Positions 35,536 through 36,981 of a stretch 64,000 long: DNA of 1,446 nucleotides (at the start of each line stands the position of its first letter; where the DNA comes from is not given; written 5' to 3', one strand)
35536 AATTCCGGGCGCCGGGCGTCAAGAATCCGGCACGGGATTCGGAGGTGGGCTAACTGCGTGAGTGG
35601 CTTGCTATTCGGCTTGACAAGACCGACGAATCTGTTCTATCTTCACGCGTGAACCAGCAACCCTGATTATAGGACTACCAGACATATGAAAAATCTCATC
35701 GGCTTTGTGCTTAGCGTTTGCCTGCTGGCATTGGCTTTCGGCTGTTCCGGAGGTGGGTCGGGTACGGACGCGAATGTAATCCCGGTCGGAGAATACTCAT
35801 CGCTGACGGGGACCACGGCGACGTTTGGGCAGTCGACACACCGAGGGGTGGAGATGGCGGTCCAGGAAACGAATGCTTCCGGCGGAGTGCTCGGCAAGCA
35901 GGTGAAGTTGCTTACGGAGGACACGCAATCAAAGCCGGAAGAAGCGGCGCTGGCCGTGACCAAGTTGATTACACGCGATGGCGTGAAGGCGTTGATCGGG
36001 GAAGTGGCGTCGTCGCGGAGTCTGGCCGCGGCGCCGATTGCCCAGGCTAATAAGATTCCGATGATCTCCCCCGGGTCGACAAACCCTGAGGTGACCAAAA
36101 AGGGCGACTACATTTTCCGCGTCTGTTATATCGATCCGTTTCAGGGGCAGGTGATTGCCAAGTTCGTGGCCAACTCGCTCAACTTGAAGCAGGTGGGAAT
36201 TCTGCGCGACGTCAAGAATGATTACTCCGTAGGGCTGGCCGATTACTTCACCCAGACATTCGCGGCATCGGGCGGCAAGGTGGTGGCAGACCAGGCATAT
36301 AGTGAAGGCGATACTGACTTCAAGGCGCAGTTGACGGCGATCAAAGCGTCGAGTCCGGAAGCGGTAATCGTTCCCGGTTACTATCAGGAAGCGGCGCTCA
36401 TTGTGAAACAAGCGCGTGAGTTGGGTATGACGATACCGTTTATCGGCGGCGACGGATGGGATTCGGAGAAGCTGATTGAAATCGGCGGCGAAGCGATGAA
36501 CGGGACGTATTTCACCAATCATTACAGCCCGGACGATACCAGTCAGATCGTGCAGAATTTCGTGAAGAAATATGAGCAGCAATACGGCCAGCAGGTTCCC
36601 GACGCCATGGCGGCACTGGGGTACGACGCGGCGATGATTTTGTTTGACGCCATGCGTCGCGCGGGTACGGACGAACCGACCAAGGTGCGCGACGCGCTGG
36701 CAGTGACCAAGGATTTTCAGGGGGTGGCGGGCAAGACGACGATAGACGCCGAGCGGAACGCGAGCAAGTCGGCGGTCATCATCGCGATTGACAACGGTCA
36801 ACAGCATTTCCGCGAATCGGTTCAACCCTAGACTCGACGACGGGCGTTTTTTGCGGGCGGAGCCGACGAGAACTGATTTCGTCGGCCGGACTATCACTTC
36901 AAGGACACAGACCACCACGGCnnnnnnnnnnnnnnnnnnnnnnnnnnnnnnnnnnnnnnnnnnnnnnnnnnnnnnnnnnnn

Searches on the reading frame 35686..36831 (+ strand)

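Call 40: search_protein_families(library=pfam, proteins=[window:35686-36831:+], max_evalue=0.001)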
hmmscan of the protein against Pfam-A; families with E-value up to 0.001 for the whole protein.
window:35686-36831:+ (381 aa): 3 families
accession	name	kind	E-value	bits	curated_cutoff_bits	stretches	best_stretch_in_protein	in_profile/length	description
PF13458.12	Peripla_BP_6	-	1e-71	242.8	31.7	1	32-367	2-337/343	Periplasmic binding protein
PF01094.35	ANF_receptor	-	1.5e-36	126.6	25.4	1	55-368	6-350/353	Receptor family ligand binding region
PF13433.12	Peripla_BP_5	-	5.7e-27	95.2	27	2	33-111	2-80/363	Periplasmic binding protein domain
